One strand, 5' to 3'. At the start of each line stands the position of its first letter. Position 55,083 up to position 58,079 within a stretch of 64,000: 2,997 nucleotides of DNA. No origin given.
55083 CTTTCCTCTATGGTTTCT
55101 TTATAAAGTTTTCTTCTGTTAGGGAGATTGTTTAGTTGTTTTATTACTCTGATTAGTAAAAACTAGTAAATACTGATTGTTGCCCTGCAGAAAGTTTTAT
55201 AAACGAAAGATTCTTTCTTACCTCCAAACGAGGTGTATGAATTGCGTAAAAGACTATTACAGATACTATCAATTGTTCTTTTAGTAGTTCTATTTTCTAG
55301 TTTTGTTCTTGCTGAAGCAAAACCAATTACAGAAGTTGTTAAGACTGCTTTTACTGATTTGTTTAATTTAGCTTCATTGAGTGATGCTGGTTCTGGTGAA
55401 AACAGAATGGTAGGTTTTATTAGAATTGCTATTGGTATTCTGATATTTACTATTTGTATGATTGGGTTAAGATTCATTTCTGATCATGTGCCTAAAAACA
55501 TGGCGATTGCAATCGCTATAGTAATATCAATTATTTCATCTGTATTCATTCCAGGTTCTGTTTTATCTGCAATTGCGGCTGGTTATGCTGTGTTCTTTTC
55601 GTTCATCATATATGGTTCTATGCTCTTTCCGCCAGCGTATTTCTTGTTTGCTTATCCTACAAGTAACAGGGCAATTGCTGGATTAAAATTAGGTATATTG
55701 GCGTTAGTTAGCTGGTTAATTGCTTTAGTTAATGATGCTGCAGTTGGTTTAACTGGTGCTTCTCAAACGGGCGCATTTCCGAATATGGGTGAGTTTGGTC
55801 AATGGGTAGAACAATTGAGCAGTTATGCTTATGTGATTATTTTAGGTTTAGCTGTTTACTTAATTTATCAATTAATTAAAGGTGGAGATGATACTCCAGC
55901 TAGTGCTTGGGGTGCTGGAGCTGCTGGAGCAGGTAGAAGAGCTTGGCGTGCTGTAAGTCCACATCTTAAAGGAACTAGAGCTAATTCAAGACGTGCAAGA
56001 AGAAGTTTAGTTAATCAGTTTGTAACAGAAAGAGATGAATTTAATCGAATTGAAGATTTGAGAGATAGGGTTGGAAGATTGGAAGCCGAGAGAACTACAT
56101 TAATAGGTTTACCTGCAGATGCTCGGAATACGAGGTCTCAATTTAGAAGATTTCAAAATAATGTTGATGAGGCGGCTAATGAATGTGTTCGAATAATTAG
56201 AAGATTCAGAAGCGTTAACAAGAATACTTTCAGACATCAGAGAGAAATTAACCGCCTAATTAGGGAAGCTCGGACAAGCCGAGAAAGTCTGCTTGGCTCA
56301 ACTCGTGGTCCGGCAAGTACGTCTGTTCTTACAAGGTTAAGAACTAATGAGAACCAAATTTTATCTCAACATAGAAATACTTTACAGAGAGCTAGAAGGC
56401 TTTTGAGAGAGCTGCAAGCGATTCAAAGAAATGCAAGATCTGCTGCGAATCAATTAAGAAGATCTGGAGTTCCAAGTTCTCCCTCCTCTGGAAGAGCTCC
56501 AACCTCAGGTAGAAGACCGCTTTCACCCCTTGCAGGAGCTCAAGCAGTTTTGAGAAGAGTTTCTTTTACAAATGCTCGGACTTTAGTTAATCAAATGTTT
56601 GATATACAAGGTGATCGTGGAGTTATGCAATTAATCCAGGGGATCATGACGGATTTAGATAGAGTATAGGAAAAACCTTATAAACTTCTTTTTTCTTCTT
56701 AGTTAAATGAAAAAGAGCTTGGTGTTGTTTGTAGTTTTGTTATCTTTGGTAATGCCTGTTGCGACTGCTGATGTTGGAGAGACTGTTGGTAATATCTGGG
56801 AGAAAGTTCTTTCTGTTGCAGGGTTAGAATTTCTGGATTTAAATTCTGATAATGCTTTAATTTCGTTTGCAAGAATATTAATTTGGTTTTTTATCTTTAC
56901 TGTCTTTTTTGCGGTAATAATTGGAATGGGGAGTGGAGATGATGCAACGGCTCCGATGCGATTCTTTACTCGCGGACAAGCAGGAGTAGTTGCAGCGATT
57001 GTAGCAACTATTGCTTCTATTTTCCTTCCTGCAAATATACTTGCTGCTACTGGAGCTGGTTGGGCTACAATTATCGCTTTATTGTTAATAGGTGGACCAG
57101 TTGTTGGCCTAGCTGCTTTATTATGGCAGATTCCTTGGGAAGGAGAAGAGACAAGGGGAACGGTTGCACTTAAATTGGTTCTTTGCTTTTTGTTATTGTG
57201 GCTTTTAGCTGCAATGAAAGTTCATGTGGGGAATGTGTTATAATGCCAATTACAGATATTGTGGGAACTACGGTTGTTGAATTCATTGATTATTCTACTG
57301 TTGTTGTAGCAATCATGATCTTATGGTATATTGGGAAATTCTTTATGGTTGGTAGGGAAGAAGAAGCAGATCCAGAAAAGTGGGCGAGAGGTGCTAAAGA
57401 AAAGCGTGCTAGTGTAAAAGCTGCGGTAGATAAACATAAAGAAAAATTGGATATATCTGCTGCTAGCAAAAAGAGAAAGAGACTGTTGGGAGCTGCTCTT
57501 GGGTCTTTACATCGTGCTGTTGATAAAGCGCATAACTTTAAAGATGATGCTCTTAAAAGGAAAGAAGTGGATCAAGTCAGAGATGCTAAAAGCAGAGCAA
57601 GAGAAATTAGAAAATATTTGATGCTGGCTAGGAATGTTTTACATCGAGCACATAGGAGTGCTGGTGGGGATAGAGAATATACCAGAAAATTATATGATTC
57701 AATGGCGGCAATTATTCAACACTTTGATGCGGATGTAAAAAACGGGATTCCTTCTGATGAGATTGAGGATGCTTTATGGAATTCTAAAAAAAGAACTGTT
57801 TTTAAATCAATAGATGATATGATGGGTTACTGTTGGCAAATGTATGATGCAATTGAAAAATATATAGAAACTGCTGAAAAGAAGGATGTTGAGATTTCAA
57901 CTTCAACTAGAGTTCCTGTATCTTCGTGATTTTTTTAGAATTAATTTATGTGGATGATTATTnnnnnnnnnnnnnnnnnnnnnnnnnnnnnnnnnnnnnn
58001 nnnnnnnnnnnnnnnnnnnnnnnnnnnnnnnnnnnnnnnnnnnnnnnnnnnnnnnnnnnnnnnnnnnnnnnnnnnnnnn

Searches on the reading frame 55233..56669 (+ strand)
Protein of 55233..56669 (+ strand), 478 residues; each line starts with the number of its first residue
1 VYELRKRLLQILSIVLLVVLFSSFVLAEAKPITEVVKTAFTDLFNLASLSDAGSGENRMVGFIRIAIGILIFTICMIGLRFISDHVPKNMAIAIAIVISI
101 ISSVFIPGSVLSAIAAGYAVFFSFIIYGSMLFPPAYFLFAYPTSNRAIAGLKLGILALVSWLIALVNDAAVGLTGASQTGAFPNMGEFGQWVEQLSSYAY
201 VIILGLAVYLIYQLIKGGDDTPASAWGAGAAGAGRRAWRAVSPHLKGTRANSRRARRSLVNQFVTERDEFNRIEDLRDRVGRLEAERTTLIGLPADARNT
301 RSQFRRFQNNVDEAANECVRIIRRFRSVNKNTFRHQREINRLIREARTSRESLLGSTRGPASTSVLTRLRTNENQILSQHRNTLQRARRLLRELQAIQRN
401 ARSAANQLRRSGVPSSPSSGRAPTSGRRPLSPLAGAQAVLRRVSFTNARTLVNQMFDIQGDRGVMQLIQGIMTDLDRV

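Call 3: search_protein_families(library=pfam, proteins=[window:55233-56669:+], max_evalue=1)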
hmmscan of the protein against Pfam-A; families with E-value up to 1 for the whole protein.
window:55233-56669:+ (478 aa): 0 families

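Call 4: search_protein_families(library=ncbifam, proteins=[window:55233-56669:+], max_evalue=1)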
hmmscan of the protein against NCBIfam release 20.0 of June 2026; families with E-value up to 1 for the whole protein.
window:55233-56669:+ (478 aa): 1 family
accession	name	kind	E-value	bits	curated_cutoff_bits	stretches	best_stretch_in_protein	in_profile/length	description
NF010238.0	PRK13685.1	subfamily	0.12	11.4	432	1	12-101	21-106/335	hypothetical protein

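Call 85: search_protein_families(library=padloc, proteins=[window:55233-56669:+], max_evalue=0.01)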
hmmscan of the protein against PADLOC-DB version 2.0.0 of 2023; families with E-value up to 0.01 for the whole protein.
window:55233-56669:+ (478 aa): 1 family
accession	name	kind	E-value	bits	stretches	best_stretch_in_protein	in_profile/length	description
PDLC00580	JetC3|JetC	-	0.0069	12.6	1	257-401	696-842/1068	DUF3584 domain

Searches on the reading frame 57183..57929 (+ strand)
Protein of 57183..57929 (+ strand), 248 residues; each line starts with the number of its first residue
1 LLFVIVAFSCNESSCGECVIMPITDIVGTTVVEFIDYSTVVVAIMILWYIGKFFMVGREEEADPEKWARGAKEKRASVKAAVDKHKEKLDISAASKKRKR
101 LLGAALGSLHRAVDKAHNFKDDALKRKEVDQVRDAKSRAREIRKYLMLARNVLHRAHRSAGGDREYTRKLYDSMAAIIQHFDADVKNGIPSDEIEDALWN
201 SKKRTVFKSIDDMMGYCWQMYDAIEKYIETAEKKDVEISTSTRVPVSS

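Call 3: search_protein_families(library=pfam, proteins=[window:57183-57929:+], max_evalue=1)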
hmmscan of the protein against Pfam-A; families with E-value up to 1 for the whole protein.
window:57183-57929:+ (248 aa): 3 families
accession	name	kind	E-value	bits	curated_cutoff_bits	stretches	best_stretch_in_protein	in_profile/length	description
PF04456.17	DUF503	-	0.067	13.5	22.4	1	67-95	12-40/88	Protein of unknown function (DUF503)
PF10112.14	Halogen_Hydrol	-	0.11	12.9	29.8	0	193-226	79-112/191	5-bromo-4-chloroindolyl phosphate hydrolysis protein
PF04696.18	Pinin_SDK_memA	-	0.66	10.5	25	1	95-138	4-47/130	pinin/SDK/memA/ protein conserved region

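Call 4: search_protein_families(library=ncbifam, proteins=[window:57183-57929:+], max_evalue=1)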
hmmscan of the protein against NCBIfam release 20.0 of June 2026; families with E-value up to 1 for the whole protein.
window:57183-57929:+ (248 aa): 1 family
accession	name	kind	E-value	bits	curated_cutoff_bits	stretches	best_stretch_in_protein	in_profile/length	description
NF009981.0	PRK13447.1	equivalog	0.24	11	160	1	98-153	84-139/151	F0F1 ATP synthase subunit epsilon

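Call 85: search_protein_families(library=padloc, proteins=[window:57183-57929:+], max_evalue=0.01)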
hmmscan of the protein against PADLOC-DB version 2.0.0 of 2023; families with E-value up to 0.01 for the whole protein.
window:57183-57929:+ (248 aa): 0 families
